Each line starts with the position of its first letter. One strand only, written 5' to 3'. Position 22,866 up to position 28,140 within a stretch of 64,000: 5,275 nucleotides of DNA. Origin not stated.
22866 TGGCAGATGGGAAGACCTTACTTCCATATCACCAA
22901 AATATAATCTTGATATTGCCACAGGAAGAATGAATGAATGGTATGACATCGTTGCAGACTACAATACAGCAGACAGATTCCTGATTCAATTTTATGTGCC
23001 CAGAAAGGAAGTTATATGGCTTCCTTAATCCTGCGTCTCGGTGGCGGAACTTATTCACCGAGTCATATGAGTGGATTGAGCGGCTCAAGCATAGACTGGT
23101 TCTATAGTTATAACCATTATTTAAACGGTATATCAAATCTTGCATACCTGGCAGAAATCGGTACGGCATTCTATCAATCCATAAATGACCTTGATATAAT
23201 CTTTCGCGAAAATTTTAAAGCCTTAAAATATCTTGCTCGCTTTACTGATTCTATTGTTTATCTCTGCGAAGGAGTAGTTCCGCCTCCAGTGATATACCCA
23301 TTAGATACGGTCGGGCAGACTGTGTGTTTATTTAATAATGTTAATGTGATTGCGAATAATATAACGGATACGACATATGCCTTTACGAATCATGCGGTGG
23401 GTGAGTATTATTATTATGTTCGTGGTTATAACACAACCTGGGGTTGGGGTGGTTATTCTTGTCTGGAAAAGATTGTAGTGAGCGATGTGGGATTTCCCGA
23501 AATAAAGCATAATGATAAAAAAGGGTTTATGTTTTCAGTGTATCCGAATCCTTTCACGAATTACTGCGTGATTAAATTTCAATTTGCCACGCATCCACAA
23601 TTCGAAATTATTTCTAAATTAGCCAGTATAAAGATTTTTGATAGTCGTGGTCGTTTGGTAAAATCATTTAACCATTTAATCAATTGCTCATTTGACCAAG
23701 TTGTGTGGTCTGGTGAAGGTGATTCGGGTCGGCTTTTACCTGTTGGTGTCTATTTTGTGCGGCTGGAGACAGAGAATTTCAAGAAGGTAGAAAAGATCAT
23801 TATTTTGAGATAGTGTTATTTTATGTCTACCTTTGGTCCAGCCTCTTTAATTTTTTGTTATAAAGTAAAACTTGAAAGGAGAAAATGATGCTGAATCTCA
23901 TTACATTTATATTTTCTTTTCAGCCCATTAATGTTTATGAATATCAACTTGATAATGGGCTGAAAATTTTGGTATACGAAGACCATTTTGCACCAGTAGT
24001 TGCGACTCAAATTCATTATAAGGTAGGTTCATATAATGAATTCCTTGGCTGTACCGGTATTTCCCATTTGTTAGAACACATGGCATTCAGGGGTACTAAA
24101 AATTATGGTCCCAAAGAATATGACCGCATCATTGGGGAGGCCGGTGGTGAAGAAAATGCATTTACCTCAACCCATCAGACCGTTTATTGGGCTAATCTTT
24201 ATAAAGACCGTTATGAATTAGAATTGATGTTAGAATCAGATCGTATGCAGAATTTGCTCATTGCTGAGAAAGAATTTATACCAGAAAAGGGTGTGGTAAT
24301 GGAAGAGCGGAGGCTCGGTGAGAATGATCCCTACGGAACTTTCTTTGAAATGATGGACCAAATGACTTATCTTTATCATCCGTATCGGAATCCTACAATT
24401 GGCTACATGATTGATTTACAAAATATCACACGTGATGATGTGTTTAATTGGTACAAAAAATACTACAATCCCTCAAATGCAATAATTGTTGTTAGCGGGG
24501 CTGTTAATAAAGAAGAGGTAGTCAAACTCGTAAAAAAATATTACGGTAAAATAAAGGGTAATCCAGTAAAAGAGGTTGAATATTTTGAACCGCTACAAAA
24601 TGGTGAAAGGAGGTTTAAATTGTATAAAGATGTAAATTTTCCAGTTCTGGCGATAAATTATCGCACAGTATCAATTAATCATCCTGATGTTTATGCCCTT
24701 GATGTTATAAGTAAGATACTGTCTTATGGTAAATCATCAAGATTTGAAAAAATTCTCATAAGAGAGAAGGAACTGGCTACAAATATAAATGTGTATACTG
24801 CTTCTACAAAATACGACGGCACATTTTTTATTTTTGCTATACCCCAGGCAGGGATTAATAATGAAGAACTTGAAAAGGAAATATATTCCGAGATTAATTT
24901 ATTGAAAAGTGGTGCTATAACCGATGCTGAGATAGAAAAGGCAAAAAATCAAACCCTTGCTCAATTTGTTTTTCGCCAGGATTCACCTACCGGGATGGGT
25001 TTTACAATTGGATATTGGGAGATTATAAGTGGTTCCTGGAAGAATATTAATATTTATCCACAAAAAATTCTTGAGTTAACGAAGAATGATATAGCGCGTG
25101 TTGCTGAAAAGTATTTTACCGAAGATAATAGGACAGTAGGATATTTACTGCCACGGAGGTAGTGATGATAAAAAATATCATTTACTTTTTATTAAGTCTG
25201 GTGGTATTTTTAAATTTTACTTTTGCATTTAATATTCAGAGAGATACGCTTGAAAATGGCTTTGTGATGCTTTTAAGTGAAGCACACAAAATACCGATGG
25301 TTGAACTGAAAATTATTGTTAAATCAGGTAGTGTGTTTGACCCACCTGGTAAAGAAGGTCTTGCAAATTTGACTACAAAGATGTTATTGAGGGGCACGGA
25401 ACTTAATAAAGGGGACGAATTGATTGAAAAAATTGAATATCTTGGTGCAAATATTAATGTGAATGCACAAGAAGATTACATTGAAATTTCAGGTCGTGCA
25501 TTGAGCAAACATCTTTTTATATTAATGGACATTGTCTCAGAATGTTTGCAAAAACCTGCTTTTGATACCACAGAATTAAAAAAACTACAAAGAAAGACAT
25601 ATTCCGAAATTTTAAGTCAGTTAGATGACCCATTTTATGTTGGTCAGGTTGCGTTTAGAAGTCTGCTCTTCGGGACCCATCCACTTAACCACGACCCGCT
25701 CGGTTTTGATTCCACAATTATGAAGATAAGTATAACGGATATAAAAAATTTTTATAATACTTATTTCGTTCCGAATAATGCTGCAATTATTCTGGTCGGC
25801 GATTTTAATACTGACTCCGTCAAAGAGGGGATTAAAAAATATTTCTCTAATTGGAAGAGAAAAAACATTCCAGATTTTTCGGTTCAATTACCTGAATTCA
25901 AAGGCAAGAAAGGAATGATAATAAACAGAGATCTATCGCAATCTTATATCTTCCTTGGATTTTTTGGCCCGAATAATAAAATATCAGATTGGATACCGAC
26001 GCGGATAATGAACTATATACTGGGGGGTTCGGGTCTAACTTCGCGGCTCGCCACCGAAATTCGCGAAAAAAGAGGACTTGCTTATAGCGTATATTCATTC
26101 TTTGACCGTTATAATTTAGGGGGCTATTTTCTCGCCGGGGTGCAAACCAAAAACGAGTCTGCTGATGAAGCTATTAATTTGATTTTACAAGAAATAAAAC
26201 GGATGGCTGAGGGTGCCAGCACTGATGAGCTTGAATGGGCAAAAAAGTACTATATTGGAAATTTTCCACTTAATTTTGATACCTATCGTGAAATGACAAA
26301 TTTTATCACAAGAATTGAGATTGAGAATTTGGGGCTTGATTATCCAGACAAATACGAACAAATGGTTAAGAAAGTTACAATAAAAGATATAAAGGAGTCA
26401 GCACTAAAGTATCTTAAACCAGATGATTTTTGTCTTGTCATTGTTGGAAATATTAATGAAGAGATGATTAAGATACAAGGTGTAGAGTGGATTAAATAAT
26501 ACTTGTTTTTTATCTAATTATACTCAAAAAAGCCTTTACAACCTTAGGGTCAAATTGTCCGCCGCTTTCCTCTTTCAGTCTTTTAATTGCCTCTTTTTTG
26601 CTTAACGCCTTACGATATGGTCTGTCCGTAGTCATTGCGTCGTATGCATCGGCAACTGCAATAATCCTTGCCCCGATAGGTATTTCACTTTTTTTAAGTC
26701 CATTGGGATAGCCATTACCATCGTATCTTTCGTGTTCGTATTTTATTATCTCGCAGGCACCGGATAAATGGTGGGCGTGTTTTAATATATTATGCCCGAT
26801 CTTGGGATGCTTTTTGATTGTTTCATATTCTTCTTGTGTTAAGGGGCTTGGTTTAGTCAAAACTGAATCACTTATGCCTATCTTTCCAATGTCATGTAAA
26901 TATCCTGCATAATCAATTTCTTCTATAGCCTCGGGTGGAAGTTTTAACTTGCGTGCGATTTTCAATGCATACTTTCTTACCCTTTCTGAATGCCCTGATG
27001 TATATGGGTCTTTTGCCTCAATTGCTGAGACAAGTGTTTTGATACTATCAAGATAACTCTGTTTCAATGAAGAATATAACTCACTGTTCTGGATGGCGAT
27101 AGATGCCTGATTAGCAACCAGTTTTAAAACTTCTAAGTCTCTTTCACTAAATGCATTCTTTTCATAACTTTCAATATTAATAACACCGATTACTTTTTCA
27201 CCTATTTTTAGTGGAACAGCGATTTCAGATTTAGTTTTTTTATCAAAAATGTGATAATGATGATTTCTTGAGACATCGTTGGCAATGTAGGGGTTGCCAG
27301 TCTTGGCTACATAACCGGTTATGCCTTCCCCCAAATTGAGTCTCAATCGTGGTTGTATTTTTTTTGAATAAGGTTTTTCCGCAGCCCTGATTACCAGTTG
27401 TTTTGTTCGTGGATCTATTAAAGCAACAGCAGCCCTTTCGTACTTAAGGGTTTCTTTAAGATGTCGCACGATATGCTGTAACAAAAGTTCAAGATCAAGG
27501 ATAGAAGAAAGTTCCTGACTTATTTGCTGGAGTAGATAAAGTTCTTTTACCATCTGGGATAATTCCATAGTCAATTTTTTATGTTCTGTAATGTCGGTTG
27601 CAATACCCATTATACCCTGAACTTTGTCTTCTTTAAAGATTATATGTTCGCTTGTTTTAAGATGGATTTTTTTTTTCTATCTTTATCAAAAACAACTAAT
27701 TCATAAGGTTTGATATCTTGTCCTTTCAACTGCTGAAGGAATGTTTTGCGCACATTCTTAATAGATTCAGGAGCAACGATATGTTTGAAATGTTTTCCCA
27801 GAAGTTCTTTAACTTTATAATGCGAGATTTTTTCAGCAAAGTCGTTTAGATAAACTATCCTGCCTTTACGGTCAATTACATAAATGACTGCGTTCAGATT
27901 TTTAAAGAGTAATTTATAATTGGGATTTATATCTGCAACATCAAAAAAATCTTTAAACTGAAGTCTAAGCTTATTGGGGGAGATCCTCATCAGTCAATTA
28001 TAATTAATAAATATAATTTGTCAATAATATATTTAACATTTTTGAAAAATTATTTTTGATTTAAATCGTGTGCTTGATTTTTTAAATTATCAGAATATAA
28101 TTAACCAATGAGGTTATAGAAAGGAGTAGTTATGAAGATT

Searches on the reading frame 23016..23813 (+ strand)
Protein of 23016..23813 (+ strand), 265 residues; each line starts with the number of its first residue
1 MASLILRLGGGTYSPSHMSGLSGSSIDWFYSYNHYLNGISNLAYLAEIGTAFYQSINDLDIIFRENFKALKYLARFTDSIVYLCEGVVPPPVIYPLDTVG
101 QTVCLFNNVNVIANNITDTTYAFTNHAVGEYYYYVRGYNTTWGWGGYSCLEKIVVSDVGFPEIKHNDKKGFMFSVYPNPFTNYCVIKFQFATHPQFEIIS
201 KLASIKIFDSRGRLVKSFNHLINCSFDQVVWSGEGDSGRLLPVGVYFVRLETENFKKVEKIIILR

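Call 7: search_protein_families(library=pfam, proteins=[window:23016-23813:+], max_evalue=0.001)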
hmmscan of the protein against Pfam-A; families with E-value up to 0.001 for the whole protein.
window:23016-23813:+ (265 aa): 2 families
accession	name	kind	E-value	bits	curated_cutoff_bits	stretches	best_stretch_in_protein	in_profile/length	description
PF18962.6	Por_Secre_tail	-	2e-08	34.8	27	1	175-263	1-75/75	Secretion system C-terminal sorting domain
PF13585.12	CHU_C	-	0.00049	20.6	27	0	203-256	29-76/86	CHU_C Type IX secretion signal domain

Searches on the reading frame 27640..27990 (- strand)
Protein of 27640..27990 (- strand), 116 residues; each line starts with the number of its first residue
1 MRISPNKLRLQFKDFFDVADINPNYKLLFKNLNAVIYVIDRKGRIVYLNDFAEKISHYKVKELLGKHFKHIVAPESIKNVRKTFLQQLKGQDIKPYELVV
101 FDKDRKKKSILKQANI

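Call 7: search_protein_families(library=pfam, proteins=[window:27640-27990:-], max_evalue=0.001)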
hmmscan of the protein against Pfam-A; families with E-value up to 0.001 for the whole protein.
window:27640-27990:- (116 aa): 4 families
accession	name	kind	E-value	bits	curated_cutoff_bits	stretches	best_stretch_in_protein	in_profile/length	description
PF00989.32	PAS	-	1.1e-08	35.5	22.6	1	25-91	3-69/113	PAS fold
PF08448.16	PAS_4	-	5e-07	30.4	23.1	1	29-83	1-55/110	PAS fold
PF13426.13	PAS_9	-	2e-06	28.5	27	1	36-106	4-73/103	PAS domain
PF13188.13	PAS_8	-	3.2e-05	24.1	21.8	1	25-65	3-43/65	PAS domain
